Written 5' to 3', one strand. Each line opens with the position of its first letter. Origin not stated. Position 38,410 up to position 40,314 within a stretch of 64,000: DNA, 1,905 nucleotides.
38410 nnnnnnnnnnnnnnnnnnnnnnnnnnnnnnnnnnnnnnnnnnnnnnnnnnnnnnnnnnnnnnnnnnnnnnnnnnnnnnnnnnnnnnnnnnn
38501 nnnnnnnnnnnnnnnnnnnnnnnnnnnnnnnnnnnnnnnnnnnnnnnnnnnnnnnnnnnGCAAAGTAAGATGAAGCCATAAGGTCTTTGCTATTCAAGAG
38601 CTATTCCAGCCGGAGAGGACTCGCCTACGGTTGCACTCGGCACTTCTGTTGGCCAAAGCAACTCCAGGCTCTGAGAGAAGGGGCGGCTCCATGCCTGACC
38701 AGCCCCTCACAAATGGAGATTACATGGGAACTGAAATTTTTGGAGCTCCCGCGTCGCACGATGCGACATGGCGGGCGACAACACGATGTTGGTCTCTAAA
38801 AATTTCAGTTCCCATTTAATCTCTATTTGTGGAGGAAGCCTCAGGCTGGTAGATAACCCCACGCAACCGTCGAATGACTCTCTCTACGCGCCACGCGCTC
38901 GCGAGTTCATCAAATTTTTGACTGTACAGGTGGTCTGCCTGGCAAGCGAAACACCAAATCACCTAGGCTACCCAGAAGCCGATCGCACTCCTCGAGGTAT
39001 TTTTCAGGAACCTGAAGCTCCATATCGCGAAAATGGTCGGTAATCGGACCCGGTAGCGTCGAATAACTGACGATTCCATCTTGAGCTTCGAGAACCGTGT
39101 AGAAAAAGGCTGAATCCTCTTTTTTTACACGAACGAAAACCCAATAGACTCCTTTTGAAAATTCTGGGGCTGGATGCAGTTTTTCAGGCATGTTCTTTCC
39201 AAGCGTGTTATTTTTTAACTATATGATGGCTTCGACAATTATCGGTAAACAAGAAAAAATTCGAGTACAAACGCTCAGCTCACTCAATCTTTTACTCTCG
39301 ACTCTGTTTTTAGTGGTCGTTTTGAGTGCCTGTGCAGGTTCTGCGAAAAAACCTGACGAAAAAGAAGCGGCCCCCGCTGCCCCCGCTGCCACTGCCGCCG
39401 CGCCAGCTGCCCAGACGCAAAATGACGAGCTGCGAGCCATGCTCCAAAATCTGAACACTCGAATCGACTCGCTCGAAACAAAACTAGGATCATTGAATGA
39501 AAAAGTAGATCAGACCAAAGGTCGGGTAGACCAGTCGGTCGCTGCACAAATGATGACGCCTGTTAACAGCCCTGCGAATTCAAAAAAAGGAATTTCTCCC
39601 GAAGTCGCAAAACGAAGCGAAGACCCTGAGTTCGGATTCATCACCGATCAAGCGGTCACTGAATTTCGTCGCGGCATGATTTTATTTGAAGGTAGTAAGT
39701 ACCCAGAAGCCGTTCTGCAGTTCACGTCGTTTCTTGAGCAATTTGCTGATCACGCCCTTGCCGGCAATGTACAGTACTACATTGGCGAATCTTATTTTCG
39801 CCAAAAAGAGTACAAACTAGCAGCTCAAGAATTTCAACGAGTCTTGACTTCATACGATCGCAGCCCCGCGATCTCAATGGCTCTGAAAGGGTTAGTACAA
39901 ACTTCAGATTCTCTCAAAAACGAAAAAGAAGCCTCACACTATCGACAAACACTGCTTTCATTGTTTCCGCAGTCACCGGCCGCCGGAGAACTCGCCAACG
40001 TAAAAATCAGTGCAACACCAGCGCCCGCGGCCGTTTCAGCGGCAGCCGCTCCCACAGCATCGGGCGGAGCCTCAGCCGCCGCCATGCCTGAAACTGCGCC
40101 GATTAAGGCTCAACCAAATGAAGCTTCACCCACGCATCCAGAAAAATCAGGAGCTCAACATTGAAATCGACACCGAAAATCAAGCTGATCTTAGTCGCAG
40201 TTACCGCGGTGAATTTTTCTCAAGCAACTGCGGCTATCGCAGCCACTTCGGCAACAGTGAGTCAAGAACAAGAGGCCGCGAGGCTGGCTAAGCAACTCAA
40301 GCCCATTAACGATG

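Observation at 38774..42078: Same-orientation repeats flank the cpoB-like/LysM gene pair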

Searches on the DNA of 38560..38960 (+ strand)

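Call 30: search_rna_families(source=window, start=38560, end=38960, threshold=evalue, max_evalue=10, show_alignments=2)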
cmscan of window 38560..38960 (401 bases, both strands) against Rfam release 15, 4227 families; matches with E-value up to 10: 9.
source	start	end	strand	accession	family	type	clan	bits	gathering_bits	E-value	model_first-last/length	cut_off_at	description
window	38718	38821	+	RF03769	mir-3913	Gene; miRNA;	-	30.8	100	0.0003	1-100/100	no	mir-3913 microRNA precursor family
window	38708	38831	-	RF03769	mir-3913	Gene; miRNA;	-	30.5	100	0.00035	1-100/100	no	mir-3913 microRNA precursor family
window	38718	38821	+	RF03187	MIR1512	Gene; miRNA;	-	24.5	79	0.014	1-94/94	no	MIR1512 microRNA precursor family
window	38714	38826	+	RF03666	MIR7724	Gene; miRNA;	-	22.1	100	0.024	1-169/169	no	MIR7724 microRNA precursor family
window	38718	38821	-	RF03187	MIR1512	Gene; miRNA;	-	21.5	79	0.086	1-94/94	no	MIR1512 microRNA precursor family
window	38726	38813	-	RF03679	MIR2084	Gene; miRNA;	-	13.7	100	8.3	1-107/107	no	MIR2084 microRNA precursor family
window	38726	38813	+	RF03679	MIR2084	Gene; miRNA;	-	13.4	100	9.8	1-107/107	no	MIR2084 microRNA precursor family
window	38560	38704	+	RF01728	STAXI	Gene; sRNA;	-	12.4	40.5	2.1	31-153/153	5'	STAXI RNA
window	38643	38750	-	RF01234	SNORA47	Gene; snRNA; snoRNA; HACA-box;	-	12.1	45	4.8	1-138/138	no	Small nucleolar RNA SNORA47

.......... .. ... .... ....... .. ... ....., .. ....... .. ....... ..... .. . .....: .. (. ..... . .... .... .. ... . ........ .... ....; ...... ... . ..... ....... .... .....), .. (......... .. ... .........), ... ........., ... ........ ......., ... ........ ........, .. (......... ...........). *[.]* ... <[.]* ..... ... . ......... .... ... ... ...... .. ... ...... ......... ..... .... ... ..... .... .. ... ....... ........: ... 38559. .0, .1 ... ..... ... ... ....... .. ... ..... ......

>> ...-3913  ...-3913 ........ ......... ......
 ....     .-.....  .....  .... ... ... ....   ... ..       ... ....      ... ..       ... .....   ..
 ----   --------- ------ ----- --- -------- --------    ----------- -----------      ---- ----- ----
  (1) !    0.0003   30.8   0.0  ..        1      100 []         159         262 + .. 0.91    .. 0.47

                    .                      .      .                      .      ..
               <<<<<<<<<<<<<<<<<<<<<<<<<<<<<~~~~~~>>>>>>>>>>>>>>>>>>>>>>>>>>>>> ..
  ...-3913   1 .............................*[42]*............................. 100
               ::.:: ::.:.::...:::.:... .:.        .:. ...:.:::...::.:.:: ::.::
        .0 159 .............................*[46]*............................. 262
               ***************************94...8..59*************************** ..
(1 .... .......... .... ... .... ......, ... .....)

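Call 57: search_dna_similar(query=window:38670-38870:+, collection=plasmids, mode=distant, max_evalue=0.01, max_rows=10)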
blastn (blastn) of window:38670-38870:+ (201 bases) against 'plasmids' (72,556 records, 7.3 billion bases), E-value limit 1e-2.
No match.

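Call 58: search_dna_similar(query=window:38670-38870:+, collection=phages, mode=distant, max_evalue=0.01, max_rows=10)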
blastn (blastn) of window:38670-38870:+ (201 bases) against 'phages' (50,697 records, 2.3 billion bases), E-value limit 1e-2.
No match.
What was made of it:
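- Tried and rejected: No match (calls 57, 58).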

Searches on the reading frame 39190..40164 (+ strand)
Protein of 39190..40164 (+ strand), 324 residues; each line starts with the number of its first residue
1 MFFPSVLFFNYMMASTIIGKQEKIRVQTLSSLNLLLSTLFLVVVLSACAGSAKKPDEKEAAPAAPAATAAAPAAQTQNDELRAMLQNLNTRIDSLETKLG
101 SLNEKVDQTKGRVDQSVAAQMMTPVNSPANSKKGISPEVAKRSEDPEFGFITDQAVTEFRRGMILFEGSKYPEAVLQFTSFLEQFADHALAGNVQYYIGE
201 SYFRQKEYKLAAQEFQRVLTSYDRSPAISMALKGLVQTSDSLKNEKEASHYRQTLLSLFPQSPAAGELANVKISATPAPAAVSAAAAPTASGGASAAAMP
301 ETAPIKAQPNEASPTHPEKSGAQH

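Call 11: search_protein_families(library=pfam, proteins=[window:39190-40164:+], max_evalue=0.01)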
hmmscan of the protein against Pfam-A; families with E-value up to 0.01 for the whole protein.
window:39190-40164:+ (324 aa): 7 families
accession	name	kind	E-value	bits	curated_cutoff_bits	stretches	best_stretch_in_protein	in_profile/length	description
PF13174.12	TPR_6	-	3.3e-07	31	26.3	1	194-225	2-33/33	Tetratricopeptide repeat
PF13432.12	TPR_16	-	2.4e-06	28.3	32.7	1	160-225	2-64/65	Tetratricopeptide repeat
PF13424.12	TPR_12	-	1.5e-05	25.6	30.1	1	155-222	3-75/77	Tetratricopeptide repeat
PF07719.23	TPR_2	-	3.5e-05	24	27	1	194-220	3-29/34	Tetratricopeptide repeat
PF00515.34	TPR_1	-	0.00034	20.7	27.8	0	195-219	4-28/34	Tetratricopeptide repeat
PF23991.1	DUF7310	-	0.0023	18.8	40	1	66-120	20-73/83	Coiled-coil region of unknown function (DUF7310)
PF13525.12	YfiO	-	0.0025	18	25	1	188-249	138-198/203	Outer membrane lipoprotein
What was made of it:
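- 39190..40164 (+): Coiled-coil + TPR lipoprotein (CpoB/YbgF-like architecture, below the family cut-off), overlapping the LysM start by 4 nt. TPR Pfam hits (call 11).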

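Call 34: search_protein_families(library=ncbifam, proteins=[window:39190-40164:+], max_evalue=0.1)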
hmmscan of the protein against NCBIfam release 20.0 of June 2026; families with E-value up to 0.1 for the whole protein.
window:39190-40164:+ (324 aa): 19 families
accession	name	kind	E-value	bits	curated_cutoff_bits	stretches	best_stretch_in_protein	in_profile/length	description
TIGR02795.1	tol_pal_ybgF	equivalog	6.3e-19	68.7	90.1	1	159-267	6-114/119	tol-pal system protein YbgF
TIGR03302.1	OM_YfiO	subfamily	9.7e-13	48.1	81.4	1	153-263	132-237/239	outer membrane protein assembly factor BamD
NF008068.0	PRK10803.1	equivalog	1e-07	32.2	383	1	85-273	77-260/263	cell division protein CpoB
NF052312.1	T9SS_PorW_SprE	equivalog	5.7e-05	22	250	1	202-271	555-625/716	type IX secretion system periplasmic lipoprotein PorW/SprE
NF053852.1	vesicle_Bd0635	exception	0.00025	20.7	250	0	75-111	48-84/223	CpoB-like predatory vesicle lipoprotein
NF047371.1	FlcA_CTERM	equivalog_domain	0.00076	18.1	300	1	157-225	475-540/646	periplasmic flagellar collar protein FlcA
NF047507.1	TPR_BatC_Lepto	exception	0.00077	19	175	1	150-249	53-153/214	TPR repeat-containing protein BatC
NF033885.1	conj_TraP_IncI1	equivalog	0.0034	17.1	135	1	69-131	93-154/217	conjugal transfer protein TraP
NF053525.1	thylo_ssr2422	subfamily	0.0078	16.6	38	1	76-116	9-49/77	ssr2422 family thylakoid membrane protein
NF052230.1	T9SS_PorE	exception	0.022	13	600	1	193-253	92-149/648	PorE family type IX secretion system protein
NF041057.1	Rcas_1661_fam_Se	equivalog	0.025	14.1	190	1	39-87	3-51/247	Rcas_1661 family thioredoxin-like (seleno)lipoprotein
NF038218.1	IcmG_DotF_IVB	equivalog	0.03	14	200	1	72-121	120-184/266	type IVB secretion system protein IcmG/DotF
TIGR03342.1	dsrC_tusE_dsvC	subfamily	0.04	14.3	53.5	1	218-280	52-105/108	TusE/DsrC/DsvC family sulfur relay protein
NF058595.1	invert_tail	domain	0.042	14.2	37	1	11-67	36-89/113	lipo-invert putative C-terminal anchoring domain-containing protein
TIGR01195.1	oadG_fam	subfamily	0.082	13.5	36.05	1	36-84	22-71/84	sodium pump decarboxylases, gamma subunit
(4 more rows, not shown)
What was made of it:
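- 39190..40164 (+): TIGR02795 scores 68.7 bits against a cut-off of 90.1 (call 34).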
